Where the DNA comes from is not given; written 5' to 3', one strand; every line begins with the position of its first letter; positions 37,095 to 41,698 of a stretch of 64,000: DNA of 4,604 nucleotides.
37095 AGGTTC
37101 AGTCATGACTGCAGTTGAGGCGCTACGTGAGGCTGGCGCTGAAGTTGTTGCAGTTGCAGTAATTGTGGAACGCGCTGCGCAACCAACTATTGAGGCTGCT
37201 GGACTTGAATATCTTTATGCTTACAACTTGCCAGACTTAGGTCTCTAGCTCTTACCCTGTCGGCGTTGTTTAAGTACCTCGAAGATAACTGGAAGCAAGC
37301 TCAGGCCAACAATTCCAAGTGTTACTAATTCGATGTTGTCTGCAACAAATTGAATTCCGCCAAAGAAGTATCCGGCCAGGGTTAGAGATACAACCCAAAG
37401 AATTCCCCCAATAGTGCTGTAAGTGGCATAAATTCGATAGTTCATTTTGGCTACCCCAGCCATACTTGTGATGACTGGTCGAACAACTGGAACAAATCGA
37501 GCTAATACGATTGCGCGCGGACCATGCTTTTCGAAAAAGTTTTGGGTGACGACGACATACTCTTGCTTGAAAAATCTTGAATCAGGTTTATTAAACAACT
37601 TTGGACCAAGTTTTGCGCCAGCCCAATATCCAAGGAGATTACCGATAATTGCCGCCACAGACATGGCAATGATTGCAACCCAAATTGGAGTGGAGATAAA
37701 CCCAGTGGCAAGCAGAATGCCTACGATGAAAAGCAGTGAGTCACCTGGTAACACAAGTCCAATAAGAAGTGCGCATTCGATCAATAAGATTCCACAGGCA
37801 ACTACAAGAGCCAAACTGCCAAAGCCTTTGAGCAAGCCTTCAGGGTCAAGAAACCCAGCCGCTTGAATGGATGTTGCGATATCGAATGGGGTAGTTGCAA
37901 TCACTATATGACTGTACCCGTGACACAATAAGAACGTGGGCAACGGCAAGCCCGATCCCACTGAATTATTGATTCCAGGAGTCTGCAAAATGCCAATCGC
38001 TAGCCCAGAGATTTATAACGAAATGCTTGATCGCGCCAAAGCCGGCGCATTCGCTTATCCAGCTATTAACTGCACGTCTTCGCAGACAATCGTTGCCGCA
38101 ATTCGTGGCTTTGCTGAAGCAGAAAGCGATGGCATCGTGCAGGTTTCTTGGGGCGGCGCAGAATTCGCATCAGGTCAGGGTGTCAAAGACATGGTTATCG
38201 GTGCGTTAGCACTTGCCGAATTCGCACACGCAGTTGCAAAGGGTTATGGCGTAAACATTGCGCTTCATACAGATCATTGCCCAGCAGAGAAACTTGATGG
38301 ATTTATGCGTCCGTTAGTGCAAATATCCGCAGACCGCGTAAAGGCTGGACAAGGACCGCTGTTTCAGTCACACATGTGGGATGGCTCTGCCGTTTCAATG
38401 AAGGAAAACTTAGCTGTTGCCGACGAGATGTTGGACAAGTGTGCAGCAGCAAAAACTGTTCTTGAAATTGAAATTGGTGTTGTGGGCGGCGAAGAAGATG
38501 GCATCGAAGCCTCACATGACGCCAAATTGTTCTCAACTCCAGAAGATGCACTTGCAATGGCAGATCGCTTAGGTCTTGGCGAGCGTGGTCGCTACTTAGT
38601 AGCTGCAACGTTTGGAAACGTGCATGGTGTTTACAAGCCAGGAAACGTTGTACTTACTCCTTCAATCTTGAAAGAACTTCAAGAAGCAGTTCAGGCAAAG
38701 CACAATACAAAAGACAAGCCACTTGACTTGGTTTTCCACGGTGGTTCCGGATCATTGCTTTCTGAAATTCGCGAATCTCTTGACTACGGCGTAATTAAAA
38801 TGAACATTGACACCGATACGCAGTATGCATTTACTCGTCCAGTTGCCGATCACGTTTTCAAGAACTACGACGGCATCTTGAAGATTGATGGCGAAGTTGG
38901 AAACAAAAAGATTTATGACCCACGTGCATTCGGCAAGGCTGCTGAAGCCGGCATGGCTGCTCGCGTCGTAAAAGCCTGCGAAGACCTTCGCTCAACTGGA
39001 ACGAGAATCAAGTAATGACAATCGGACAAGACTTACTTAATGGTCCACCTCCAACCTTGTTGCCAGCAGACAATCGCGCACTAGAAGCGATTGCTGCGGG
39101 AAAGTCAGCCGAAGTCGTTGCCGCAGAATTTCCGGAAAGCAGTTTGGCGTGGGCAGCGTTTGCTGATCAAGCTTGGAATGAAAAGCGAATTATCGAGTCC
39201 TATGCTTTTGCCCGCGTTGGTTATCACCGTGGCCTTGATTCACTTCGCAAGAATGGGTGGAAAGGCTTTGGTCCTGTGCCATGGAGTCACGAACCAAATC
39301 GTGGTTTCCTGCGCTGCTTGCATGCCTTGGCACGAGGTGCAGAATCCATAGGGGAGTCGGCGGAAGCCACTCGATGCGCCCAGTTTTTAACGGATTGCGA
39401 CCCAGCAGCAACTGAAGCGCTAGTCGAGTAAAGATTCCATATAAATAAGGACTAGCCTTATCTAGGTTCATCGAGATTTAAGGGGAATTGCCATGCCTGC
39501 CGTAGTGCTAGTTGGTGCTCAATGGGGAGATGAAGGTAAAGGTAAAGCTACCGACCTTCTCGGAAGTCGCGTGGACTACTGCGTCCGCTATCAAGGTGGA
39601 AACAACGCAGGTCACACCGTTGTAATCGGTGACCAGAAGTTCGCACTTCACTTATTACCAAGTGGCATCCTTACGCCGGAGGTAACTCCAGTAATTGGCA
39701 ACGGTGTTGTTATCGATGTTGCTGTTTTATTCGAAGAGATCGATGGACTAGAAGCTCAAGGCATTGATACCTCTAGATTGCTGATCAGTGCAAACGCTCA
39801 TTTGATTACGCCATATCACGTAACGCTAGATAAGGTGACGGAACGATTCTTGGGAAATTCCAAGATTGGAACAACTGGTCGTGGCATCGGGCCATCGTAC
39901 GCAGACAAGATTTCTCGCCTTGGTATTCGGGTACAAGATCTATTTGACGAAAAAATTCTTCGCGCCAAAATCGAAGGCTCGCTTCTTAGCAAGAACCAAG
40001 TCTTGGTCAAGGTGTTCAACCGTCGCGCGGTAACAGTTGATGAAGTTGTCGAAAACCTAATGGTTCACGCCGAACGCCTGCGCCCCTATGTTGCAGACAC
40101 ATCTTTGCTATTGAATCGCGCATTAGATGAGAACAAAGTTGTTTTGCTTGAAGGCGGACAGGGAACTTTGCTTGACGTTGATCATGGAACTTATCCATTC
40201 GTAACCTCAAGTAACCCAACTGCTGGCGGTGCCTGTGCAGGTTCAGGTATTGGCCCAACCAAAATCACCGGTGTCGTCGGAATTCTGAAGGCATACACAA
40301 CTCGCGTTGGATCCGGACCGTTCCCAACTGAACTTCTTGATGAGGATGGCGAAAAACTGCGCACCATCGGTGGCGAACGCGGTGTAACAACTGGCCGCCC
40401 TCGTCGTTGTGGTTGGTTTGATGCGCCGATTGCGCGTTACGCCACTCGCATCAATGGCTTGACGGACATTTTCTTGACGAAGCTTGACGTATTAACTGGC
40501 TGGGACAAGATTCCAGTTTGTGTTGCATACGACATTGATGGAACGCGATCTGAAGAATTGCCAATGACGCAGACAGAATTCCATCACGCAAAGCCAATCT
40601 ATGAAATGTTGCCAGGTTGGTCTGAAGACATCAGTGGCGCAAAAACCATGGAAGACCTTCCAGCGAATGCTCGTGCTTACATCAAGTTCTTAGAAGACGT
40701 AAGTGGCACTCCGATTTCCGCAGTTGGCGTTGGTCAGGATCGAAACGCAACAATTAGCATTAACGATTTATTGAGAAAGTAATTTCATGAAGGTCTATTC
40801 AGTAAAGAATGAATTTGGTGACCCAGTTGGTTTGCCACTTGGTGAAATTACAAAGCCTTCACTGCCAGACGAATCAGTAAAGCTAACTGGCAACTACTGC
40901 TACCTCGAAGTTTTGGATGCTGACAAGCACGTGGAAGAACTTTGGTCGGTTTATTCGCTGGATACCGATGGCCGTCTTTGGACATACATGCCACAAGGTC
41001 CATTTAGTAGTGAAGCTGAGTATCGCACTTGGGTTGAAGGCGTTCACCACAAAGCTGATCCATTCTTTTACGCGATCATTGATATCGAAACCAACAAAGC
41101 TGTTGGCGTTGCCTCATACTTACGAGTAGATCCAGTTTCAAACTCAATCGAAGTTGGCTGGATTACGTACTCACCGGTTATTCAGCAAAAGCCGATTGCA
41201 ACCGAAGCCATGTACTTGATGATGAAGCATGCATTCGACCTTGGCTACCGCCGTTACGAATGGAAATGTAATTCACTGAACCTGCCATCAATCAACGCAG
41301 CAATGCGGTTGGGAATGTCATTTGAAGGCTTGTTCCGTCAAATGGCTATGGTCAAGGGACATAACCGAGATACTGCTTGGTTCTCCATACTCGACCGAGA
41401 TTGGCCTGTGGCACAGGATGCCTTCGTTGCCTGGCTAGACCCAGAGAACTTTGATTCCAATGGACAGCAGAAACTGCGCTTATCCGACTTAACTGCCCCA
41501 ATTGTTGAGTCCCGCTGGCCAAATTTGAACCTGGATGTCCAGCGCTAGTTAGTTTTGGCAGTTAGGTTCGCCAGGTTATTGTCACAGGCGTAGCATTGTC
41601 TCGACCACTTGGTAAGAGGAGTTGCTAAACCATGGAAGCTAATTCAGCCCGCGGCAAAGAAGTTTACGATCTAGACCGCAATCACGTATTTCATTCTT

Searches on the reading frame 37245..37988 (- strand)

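Call 42: search_protein_families(library=pfam, proteins=[window:37245-37988:-], max_evalue=0.001)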
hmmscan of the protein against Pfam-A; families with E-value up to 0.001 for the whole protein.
window:37245-37988:- (247 aa): 1 family
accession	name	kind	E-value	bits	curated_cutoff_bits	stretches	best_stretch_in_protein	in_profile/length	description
PF09335.16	VTT_dom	-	4.4e-21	76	33.9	1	81-207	2-122/123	VTT domain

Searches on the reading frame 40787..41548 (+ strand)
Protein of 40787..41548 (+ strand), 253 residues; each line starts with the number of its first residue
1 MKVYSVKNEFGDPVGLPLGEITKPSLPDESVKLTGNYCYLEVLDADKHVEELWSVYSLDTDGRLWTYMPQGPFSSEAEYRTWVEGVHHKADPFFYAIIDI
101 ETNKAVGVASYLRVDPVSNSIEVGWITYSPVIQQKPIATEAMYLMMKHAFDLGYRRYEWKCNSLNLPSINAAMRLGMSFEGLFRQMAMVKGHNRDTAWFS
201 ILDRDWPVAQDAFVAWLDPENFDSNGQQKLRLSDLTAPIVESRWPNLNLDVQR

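Call 42: search_protein_families(library=pfam, proteins=[window:40787-41548:+], max_evalue=0.001)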
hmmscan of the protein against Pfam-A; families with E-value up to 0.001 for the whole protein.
window:40787-41548:+ (253 aa): 2 families
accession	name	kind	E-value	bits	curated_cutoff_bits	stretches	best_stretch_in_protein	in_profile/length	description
PF13302.13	Acetyltransf_3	-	1.8e-15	58.3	25.4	1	55-177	15-137/138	Acetyltransferase (GNAT) domain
PF00583.31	Acetyltransf_1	-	1.5e-08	35.3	20.7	1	74-177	19-116/116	Acetyltransferase (GNAT) family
